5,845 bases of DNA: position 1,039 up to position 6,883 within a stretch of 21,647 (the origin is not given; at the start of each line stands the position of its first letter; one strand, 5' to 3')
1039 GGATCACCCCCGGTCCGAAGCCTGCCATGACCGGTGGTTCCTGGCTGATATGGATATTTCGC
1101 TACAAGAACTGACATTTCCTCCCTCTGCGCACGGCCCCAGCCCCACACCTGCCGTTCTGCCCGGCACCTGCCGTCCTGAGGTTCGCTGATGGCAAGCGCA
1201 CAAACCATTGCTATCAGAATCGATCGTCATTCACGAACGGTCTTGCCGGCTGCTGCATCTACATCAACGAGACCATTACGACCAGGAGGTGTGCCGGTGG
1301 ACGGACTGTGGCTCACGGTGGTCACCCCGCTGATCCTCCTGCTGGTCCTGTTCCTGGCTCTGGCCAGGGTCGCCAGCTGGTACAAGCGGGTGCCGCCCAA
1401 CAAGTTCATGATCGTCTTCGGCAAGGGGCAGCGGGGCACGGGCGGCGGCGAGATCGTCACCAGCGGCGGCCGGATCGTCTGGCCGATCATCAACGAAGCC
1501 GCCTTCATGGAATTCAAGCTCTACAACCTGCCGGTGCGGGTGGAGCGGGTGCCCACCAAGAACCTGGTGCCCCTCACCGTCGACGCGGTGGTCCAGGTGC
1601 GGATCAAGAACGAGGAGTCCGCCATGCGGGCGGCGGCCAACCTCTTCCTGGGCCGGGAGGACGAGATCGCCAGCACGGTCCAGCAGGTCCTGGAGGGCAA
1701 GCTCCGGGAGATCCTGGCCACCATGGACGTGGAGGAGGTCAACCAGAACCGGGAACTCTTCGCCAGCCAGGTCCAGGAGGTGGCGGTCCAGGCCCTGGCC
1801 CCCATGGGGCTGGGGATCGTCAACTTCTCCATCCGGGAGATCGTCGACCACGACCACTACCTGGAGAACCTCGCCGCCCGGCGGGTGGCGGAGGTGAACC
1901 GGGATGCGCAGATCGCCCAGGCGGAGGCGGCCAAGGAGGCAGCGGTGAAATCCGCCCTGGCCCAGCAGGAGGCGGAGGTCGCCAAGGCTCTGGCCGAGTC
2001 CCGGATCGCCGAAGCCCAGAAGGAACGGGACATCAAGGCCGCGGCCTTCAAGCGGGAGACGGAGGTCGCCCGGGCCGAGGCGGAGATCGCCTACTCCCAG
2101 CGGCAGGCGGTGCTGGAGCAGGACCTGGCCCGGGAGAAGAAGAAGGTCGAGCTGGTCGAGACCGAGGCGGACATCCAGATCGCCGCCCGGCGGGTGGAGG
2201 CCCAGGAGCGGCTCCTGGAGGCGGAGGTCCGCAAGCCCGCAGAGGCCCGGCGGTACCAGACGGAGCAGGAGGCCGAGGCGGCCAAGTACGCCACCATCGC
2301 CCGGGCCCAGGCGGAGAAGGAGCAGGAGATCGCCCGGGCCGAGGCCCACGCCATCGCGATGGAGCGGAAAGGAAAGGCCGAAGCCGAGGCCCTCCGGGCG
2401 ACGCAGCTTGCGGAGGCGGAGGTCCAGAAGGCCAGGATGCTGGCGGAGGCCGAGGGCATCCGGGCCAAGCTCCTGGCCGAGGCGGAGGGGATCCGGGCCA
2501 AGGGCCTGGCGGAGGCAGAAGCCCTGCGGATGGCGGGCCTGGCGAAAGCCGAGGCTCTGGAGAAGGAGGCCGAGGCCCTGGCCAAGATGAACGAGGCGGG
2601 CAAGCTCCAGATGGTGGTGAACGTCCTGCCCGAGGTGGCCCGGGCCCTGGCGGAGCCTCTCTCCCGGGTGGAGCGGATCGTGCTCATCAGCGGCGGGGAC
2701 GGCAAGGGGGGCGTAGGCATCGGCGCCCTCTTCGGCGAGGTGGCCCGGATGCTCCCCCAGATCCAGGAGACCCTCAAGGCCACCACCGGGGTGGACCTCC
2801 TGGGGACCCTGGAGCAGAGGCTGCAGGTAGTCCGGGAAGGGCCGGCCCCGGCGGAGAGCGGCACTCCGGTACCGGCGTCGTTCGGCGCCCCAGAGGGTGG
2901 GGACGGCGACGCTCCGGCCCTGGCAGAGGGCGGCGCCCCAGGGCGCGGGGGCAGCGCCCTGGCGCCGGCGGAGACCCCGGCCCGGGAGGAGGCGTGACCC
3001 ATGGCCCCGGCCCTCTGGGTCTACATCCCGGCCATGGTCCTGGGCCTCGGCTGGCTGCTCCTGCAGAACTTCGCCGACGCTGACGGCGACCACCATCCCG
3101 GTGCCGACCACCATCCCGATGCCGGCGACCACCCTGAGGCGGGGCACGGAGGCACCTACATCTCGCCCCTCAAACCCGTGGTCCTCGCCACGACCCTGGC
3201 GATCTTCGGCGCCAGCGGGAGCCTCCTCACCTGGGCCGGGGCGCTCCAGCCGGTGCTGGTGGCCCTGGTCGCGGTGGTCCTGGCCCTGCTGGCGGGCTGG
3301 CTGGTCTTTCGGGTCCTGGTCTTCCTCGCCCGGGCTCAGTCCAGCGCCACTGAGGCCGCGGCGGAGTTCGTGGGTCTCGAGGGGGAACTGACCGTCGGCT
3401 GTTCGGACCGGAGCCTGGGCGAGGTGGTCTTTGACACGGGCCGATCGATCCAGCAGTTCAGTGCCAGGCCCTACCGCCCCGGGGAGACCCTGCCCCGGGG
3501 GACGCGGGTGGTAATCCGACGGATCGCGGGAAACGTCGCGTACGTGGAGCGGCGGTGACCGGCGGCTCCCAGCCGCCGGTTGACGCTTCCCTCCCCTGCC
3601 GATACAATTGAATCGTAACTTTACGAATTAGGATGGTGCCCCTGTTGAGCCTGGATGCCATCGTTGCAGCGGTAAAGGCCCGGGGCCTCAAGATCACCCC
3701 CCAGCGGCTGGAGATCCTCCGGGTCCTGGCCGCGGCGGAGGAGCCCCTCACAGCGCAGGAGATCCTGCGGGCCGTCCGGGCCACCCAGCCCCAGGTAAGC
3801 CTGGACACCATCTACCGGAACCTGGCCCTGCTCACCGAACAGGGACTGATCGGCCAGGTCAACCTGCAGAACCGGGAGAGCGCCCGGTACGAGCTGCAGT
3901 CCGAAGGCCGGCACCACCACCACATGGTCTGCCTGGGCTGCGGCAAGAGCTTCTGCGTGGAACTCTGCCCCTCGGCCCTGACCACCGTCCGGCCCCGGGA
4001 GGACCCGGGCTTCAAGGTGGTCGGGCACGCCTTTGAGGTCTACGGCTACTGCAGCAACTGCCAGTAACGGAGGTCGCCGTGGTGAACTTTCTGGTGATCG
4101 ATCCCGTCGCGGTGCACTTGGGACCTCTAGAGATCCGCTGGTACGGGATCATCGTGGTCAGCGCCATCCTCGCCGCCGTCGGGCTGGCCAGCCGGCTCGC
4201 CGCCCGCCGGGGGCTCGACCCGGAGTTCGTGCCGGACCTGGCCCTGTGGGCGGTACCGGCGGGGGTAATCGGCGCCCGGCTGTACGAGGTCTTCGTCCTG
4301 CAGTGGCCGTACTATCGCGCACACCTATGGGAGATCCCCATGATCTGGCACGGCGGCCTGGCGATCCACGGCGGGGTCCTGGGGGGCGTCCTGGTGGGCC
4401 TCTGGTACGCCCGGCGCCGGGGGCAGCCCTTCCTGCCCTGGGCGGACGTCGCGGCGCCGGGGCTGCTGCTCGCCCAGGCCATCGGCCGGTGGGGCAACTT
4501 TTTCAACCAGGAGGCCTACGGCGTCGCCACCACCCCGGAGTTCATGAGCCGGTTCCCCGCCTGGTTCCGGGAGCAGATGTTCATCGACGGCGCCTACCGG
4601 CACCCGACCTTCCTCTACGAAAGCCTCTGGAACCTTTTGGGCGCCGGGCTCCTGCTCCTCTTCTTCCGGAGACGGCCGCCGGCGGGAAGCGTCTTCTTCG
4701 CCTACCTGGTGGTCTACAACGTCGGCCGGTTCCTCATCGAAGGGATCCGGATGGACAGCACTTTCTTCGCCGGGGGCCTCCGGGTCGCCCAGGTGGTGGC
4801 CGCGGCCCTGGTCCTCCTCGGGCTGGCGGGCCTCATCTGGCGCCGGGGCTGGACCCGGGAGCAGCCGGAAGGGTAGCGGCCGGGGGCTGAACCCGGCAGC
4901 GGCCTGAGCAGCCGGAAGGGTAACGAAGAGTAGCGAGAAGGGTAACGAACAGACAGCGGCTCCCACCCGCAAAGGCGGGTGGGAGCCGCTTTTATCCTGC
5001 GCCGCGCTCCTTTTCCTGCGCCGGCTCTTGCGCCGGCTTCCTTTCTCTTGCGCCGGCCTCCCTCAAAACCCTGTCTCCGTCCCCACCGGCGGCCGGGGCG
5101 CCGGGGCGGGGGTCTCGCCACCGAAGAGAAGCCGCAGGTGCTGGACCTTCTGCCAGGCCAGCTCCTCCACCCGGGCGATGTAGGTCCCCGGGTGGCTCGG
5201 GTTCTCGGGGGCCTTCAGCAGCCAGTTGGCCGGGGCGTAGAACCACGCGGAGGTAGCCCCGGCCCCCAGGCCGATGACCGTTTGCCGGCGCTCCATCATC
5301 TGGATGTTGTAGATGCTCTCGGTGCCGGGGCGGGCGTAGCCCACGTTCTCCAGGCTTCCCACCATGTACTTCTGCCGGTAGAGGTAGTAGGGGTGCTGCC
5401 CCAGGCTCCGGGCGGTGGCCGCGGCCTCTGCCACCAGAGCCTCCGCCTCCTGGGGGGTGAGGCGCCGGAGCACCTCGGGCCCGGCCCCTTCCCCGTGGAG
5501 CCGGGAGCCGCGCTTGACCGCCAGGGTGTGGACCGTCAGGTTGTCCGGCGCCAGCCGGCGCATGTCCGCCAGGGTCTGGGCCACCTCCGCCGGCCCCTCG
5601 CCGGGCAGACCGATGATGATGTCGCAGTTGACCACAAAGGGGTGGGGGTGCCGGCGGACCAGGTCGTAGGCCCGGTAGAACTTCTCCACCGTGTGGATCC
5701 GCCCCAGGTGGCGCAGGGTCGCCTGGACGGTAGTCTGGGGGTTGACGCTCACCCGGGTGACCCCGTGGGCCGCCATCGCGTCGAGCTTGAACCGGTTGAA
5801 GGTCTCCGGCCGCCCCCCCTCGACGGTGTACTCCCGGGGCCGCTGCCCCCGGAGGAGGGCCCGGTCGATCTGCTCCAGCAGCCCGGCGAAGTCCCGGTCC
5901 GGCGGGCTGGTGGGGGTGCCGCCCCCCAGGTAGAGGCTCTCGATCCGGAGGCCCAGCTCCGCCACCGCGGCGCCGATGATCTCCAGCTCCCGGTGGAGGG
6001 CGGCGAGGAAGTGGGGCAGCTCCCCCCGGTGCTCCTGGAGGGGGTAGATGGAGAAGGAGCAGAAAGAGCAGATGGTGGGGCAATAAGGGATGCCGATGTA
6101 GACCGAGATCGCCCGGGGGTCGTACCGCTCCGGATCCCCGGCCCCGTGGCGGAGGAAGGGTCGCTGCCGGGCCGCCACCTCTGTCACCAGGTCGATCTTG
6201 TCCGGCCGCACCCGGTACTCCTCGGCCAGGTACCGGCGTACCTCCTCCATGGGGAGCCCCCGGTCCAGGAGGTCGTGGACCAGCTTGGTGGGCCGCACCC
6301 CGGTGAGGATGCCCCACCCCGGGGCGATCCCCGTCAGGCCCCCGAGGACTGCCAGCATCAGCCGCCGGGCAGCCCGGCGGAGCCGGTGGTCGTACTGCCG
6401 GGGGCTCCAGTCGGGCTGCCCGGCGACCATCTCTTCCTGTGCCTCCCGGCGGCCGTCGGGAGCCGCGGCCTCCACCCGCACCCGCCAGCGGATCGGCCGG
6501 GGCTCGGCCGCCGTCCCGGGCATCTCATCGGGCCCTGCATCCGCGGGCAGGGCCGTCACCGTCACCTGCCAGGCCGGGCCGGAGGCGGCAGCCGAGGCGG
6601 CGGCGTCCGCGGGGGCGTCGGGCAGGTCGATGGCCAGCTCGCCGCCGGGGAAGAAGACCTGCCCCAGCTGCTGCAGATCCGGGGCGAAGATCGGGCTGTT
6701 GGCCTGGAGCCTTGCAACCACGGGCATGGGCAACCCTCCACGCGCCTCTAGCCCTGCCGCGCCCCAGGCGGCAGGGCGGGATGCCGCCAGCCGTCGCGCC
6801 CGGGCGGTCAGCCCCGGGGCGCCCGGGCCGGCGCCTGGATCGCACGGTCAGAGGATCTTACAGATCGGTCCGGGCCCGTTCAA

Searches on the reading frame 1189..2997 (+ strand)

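Call 66: search_protein_families(library=pfam, proteins=[window:1189-2997:+], max_evalue=0.001)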
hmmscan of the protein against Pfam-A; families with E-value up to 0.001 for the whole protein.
window:1189-2997:+ (602 aa): 1 family
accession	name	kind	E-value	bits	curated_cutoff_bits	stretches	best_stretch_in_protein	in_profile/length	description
PF01145.31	Band_7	-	7.2e-30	104.8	23.6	1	67-248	2-175/176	SPFH domain / Band 7 family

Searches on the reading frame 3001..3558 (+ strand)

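Call 66: search_protein_families(library=pfam, proteins=[window:3001-3558:+], max_evalue=0.001)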
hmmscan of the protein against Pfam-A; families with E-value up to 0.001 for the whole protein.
window:3001-3558:+ (185 aa): 1 family
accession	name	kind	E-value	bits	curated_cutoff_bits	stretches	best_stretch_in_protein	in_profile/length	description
PF01957.25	NfeD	-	0.0002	21.9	29.1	1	152-184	27-57/57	NfeD-like C-terminal, partner-binding domain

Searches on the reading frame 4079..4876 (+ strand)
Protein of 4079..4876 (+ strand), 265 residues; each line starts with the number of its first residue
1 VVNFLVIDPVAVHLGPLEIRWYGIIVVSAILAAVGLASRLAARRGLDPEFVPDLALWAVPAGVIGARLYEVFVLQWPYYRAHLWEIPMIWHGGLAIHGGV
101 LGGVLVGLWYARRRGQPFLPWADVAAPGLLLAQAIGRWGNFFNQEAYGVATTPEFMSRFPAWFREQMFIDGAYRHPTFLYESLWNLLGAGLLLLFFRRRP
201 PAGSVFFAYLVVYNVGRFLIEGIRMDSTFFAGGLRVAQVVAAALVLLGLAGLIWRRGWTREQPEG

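Call 66: search_protein_families(library=pfam, proteins=[window:4079-4876:+], max_evalue=0.001)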
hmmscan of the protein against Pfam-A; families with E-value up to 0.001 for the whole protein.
window:4079-4876:+ (265 aa): 1 family
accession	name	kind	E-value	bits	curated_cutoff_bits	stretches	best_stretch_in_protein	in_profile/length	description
PF01790.23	LGT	-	9.5e-77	258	24.9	1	9-254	1-240/240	Prolipoprotein diacylglyceryl transferase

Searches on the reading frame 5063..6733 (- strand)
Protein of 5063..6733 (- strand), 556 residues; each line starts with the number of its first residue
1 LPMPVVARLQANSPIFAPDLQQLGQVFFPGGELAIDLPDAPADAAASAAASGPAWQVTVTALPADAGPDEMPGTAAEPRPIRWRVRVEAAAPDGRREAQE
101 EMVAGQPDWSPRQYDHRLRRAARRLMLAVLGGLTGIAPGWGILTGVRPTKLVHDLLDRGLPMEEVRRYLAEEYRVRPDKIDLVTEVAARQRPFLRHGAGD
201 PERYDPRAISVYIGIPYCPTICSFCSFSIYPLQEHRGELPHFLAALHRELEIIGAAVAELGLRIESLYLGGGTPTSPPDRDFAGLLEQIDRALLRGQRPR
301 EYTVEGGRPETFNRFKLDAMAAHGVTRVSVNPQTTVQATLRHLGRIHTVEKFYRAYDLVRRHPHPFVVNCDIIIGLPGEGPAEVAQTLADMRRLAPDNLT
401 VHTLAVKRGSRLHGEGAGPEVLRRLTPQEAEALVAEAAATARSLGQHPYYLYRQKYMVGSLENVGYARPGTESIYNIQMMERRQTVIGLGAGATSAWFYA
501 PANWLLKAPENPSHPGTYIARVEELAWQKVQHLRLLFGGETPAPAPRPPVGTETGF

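Call 66: search_protein_families(library=pfam, proteins=[window:5063-6733:-], max_evalue=0.001)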
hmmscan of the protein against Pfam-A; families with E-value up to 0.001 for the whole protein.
window:5063-6733:- (556 aa): 1 family
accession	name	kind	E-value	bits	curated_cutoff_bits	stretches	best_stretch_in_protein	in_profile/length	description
PF04055.27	Radical_SAM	-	6.5e-18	65.9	29.5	1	214-389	3-164/166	Radical SAM superfamily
